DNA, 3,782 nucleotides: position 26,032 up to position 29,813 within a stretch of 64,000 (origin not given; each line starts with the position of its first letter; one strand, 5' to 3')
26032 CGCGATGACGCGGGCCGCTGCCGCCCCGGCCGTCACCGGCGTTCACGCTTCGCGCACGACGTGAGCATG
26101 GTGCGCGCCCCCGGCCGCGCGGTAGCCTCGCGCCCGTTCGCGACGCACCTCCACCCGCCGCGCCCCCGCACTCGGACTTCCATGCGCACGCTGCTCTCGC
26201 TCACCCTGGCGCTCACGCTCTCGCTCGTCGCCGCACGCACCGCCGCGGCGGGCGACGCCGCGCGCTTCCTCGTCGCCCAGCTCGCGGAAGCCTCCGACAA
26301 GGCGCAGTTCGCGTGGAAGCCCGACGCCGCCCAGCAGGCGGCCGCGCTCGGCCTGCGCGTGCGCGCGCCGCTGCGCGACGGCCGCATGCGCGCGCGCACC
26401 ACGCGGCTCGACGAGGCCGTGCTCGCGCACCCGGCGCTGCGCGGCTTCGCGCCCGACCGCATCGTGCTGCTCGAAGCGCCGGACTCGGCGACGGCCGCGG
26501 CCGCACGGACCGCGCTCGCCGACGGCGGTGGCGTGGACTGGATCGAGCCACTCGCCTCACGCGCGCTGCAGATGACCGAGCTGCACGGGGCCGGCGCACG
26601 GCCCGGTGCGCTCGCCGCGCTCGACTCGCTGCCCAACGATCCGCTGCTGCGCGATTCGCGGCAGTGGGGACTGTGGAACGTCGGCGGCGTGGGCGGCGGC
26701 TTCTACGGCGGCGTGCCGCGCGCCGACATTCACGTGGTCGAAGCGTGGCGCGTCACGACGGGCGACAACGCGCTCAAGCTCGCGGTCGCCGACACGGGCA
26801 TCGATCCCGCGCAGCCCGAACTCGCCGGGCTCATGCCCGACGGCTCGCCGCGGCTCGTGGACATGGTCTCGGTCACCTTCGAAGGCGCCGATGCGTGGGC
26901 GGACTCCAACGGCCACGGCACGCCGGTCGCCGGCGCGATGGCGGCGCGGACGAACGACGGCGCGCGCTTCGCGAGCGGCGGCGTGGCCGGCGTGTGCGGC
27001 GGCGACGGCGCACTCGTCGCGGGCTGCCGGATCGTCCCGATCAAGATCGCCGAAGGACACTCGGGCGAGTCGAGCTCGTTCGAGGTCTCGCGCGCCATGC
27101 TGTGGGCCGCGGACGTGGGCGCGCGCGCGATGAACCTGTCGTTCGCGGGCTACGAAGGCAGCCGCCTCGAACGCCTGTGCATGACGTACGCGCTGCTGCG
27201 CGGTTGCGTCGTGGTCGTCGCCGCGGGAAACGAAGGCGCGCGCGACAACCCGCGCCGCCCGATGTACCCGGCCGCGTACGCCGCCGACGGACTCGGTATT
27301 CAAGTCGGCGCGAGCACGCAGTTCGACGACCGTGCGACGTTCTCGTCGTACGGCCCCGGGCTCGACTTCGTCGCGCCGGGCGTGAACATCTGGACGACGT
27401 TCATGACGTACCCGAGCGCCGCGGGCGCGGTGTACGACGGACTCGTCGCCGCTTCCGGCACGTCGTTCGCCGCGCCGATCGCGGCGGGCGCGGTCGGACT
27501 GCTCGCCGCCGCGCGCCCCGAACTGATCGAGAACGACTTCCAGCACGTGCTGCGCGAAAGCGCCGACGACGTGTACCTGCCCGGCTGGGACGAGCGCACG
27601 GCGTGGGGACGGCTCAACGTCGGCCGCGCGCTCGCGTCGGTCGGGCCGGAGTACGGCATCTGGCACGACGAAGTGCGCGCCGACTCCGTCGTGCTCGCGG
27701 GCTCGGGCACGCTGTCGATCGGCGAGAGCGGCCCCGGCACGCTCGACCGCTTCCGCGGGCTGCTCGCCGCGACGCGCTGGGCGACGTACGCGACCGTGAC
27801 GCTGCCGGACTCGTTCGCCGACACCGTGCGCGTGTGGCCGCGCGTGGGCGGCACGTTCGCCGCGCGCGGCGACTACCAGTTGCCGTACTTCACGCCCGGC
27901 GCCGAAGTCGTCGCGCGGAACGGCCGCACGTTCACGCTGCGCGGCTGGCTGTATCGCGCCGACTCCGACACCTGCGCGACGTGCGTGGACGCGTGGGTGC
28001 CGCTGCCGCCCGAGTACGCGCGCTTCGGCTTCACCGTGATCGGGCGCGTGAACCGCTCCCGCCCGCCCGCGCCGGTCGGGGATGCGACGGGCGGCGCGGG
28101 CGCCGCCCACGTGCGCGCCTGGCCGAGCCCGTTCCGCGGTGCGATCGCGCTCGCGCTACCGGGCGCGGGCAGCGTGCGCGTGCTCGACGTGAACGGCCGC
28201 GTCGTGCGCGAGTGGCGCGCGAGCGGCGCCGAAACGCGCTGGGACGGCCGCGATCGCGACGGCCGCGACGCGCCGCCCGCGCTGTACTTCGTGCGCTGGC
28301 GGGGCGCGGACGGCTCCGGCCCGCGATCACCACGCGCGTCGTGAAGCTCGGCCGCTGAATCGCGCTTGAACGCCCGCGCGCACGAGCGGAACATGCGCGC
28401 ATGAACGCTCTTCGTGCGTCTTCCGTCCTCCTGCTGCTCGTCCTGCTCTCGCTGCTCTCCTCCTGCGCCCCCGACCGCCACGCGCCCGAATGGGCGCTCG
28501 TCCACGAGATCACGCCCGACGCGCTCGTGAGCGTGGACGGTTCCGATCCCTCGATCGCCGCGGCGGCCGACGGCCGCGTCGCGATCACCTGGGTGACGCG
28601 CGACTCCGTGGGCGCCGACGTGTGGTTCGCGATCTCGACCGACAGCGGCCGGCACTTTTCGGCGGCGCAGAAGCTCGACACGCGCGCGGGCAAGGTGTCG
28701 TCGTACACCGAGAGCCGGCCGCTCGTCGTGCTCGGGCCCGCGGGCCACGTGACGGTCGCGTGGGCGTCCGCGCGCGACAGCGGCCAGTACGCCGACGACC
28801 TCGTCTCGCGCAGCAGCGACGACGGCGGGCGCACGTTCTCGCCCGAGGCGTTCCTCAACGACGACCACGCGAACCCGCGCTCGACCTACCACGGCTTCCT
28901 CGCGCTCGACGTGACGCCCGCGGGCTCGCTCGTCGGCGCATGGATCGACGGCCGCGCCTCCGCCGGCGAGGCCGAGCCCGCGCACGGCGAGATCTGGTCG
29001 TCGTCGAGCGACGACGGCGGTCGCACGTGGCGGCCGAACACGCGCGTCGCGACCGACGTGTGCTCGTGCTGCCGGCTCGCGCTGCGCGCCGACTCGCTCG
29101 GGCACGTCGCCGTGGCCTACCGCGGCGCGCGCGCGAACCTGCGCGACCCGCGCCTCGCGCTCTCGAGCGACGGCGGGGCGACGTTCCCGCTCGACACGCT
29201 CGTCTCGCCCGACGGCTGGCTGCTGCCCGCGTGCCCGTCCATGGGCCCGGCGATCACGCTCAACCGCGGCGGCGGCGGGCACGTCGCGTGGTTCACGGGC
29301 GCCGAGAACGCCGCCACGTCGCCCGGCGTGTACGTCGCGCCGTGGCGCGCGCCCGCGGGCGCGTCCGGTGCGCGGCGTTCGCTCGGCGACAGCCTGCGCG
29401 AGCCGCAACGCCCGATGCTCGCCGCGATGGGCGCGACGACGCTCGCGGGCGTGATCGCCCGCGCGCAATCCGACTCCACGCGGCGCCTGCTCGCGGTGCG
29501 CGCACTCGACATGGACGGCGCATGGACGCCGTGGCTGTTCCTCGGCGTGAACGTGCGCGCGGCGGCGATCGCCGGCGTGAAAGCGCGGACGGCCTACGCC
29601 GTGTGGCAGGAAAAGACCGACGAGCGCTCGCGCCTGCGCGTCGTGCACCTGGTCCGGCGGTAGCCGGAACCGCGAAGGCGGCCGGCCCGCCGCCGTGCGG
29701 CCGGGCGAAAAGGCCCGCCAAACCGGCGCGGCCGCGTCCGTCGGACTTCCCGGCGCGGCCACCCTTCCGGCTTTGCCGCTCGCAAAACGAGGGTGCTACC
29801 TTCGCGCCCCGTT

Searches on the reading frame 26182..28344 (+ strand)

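Call 9: search_protein_families(library=pfam, proteins=[window:26182-28344:+], max_evalue=0.001)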
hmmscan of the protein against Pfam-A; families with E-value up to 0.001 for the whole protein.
window:26182-28344:+ (720 aa): 1 family
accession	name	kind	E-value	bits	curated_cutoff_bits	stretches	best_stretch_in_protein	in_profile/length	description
PF00082.27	Peptidase_S8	-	1.7e-36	126.5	21.8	1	197-476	3-288/288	Subtilase family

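Call 63: search_protein_families(library=ncbifam, proteins=[window:26182-28344:+], max_evalue=0.01)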
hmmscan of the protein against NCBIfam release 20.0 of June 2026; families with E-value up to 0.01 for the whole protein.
window:26182-28344:+ (720 aa): 5 families
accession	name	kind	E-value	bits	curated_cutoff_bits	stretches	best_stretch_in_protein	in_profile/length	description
TIGR03921.1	T7SS_mycosin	equivalog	1.3e-37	129.7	278.75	1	185-490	3-292/353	type VII secretion-associated serine protease mycosin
NF033595.1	denti_PrtP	equivalog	4.3e-19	68.6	300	1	317-487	342-505/606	dentilisin complex serine proteinase subunit PrtP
TIGR03895.1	protease_PatA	subfamily_domain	2.6e-06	26.5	421.05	1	282-485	26-226/606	PatA/PatG family cyanobactin maturation protease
NF049966.1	QH_SP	equivalog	0.00016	21.1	165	1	283-367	58-135/219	subtilisin-like serine protease QhpE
NF052228.1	T9SS_PorZ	equivalog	0.00017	20.1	260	1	650-712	679-746/757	type IX secretion system anionic LPS delivery protein PorZ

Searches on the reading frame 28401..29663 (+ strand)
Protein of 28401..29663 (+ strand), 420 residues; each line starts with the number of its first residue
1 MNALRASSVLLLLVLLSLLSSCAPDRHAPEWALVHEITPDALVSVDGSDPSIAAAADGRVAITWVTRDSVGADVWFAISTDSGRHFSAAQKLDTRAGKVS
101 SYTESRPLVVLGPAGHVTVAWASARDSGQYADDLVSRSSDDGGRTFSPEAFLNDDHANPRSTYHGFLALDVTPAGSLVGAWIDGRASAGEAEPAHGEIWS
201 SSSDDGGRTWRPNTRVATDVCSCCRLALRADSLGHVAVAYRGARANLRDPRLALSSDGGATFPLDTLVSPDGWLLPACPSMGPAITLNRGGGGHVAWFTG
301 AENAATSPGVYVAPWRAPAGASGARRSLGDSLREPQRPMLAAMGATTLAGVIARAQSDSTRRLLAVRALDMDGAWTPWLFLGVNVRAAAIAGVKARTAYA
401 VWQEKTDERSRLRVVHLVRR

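Call 9: search_protein_families(library=pfam, proteins=[window:28401-29663:+], max_evalue=0.001)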
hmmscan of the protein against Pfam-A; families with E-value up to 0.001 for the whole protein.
window:28401-29663:+ (420 aa): 3 families
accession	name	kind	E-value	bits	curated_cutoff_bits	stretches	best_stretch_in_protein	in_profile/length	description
PF13088.12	BNR_2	-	2.7e-06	27.4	31.4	1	74-262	20-198/277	BNR repeat-like domain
PF02012.26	BNR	-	2.7e-05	23.9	27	0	203-211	3-11/12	BNR/Asp-box repeat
PF24316.1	Tli3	-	0.00011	23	27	0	52-100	57-109/129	T6SS Tli3 immunity protein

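Call 63: search_protein_families(library=ncbifam, proteins=[window:28401-29663:+], max_evalue=0.01)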
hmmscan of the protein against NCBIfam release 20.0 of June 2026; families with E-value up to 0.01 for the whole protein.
window:28401-29663:+ (420 aa): 0 families
